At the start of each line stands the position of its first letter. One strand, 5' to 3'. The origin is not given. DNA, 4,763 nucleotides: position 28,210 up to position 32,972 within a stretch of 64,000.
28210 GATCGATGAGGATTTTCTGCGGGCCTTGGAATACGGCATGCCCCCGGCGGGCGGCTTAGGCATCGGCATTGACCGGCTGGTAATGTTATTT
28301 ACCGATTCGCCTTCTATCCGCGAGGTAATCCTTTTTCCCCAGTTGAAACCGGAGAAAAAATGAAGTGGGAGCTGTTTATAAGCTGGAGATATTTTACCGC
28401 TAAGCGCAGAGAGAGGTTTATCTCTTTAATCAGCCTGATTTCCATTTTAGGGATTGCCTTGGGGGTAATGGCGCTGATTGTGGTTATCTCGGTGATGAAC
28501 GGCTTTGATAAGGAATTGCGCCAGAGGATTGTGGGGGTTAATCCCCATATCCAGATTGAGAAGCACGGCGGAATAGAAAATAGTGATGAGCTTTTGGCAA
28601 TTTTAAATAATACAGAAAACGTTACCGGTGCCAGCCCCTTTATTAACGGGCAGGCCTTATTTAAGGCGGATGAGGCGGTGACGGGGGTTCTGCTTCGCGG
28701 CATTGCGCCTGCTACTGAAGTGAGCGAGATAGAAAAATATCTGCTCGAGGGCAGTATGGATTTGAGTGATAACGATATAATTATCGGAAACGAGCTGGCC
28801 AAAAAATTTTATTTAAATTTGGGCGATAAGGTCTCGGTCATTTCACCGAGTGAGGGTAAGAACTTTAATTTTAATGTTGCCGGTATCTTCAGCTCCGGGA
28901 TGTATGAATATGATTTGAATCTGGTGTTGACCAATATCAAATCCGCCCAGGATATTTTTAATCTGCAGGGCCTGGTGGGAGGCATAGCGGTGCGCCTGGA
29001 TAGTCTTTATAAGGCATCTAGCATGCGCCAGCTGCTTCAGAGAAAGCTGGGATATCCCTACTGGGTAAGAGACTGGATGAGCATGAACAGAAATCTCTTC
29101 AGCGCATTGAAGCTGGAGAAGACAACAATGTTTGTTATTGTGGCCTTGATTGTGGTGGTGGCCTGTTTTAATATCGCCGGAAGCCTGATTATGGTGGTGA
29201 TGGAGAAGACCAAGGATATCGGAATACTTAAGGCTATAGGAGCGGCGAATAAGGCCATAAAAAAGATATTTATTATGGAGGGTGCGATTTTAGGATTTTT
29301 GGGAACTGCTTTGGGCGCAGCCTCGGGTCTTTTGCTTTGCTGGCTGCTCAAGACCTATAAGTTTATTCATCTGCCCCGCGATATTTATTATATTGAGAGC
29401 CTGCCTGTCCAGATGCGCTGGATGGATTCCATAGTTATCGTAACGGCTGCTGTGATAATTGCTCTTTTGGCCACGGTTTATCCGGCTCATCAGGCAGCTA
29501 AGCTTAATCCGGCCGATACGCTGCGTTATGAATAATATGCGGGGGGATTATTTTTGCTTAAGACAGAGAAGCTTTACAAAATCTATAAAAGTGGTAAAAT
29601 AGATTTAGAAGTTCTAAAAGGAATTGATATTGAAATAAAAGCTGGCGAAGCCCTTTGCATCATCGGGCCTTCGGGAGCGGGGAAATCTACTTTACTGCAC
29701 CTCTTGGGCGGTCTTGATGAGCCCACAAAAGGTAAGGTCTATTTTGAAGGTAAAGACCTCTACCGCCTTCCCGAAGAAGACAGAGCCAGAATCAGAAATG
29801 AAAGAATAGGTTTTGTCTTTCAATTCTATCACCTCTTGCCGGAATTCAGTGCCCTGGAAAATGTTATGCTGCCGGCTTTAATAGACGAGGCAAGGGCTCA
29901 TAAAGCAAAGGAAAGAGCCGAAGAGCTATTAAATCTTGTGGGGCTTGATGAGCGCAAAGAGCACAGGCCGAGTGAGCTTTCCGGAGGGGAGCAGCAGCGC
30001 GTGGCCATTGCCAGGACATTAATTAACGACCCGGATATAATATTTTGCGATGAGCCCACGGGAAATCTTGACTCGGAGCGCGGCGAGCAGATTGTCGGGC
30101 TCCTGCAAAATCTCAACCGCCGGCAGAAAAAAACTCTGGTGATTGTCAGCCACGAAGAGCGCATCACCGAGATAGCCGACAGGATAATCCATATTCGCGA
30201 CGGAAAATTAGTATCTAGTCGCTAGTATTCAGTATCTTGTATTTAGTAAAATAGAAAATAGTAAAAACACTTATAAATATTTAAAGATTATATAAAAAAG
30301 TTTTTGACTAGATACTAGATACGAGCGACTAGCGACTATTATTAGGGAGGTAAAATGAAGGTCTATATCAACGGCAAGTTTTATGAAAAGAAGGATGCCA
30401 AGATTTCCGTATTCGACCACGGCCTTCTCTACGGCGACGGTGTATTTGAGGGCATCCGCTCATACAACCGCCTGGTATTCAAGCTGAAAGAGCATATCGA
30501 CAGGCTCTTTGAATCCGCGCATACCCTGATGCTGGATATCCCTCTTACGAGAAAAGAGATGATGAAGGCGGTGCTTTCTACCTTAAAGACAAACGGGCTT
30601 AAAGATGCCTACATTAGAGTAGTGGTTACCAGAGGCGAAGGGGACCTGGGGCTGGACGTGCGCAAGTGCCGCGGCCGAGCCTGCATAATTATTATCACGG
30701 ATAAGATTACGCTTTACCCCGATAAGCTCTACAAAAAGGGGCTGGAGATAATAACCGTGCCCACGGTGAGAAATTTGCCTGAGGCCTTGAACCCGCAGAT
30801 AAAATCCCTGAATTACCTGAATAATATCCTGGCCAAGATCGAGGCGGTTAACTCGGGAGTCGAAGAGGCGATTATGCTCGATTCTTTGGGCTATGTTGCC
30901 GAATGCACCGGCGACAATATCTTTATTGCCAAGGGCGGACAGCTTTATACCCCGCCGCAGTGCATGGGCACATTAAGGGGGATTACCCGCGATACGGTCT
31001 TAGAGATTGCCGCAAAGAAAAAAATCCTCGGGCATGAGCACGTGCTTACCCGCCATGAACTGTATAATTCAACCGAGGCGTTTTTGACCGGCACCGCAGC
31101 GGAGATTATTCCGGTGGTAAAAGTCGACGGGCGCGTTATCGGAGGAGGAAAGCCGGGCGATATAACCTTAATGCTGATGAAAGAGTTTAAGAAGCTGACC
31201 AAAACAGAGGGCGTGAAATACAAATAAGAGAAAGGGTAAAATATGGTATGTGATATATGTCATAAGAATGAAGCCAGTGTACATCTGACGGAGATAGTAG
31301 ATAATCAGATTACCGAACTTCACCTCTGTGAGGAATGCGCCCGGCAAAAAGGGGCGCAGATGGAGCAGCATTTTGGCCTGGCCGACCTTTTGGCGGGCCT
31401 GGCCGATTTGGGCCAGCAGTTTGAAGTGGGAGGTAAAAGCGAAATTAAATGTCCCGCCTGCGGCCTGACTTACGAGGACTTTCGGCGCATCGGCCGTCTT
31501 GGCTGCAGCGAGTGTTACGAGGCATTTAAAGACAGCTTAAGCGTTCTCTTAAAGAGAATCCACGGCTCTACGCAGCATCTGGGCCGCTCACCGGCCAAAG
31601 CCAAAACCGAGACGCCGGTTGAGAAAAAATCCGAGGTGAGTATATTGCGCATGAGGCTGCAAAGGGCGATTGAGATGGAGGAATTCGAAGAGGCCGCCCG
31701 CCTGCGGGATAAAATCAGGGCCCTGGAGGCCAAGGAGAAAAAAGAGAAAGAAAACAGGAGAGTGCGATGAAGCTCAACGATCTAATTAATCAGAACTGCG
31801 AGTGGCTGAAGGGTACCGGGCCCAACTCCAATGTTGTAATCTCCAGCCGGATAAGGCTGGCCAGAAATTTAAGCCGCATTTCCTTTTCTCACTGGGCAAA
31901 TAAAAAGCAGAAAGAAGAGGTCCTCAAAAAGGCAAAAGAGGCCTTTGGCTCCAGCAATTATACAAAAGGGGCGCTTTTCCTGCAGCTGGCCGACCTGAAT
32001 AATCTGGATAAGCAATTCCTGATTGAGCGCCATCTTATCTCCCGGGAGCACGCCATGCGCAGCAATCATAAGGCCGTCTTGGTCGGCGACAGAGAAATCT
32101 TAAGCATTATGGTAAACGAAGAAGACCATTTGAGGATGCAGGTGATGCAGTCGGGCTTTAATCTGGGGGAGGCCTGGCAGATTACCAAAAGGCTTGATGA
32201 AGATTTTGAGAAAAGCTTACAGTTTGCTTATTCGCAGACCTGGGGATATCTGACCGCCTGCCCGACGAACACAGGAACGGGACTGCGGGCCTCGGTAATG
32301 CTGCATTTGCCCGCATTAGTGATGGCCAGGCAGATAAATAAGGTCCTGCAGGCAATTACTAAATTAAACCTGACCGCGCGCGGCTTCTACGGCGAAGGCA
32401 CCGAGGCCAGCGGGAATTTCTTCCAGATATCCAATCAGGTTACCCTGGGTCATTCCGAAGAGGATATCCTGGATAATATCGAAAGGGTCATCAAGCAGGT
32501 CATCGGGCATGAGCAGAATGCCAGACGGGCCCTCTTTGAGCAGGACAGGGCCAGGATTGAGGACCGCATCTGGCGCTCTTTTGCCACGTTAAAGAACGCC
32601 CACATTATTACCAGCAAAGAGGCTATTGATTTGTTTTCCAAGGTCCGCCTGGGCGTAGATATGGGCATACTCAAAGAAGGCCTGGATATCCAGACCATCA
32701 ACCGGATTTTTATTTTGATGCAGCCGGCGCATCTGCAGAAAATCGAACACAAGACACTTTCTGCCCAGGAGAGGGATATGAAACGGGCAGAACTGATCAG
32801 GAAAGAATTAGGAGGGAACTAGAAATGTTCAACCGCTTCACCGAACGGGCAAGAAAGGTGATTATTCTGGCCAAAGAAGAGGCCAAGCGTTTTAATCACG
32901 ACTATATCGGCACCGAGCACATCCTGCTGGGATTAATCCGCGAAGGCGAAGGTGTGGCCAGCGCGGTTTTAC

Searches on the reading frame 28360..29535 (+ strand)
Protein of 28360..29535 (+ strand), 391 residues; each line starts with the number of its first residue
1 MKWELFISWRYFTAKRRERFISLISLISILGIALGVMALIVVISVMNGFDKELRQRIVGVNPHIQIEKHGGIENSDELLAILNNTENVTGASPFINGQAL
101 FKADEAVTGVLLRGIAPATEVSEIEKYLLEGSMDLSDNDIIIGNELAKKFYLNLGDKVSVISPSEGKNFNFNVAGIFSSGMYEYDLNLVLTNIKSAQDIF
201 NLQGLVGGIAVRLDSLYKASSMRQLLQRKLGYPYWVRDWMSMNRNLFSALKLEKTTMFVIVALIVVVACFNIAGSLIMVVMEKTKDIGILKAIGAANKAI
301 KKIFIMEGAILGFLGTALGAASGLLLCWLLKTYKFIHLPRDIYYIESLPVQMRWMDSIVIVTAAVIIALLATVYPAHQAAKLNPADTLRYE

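Call 95: search_protein_families(library=pfam, proteins=[window:28360-29535:+], max_evalue=0.00001)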
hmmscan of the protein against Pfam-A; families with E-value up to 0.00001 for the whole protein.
window:28360-29535:+ (391 aa): 2 families
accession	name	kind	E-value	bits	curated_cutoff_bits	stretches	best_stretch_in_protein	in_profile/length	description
PF02687.27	FtsX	-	2.3e-20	73.3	25.5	1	259-384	2-120/120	FtsX-like permease C-terminal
PF12704.14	MacB_PCD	-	1.9e-18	67.9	27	1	25-218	1-196/207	MacB-like periplasmic core domain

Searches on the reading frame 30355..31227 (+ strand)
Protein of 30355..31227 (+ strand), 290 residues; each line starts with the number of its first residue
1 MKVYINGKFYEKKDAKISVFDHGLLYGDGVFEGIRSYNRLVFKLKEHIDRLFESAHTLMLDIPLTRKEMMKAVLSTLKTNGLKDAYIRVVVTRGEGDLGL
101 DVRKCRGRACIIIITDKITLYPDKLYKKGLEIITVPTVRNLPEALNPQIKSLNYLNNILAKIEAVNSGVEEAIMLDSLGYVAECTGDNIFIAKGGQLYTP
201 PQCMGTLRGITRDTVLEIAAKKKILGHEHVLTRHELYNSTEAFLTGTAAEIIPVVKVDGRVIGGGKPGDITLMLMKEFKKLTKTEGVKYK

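Call 95: search_protein_families(library=pfam, proteins=[window:30355-31227:+], max_evalue=0.00001)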
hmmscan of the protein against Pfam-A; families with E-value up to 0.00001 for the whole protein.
window:30355-31227:+ (290 aa): 1 family
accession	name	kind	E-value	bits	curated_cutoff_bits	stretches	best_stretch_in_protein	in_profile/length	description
PF01063.24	Aminotran_4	-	1.6e-55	188.8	28.5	1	29-257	1-223/223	Amino-transferase class IV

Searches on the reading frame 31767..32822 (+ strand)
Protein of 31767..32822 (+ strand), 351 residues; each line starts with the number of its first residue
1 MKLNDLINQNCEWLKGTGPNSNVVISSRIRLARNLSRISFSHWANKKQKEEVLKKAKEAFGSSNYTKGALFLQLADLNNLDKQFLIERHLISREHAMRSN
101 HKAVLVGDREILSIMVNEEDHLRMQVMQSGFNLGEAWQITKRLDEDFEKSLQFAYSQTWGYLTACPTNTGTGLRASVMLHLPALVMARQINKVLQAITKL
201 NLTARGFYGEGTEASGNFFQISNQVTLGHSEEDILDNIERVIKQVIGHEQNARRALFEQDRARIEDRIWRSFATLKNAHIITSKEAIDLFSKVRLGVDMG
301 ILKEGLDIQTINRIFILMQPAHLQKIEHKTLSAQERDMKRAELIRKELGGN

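Call 95: search_protein_families(library=pfam, proteins=[window:31767-32822:+], max_evalue=0.00001)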
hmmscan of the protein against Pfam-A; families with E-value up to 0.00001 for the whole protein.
window:31767-32822:+ (351 aa): 1 family
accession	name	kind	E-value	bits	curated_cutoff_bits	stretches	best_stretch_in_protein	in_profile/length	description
PF00217.24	ATP-gua_Ptrans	-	1.2e-69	234.2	22.4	1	52-251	2-202/203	ATP:guanido phosphotransferase, C-terminal catalytic domain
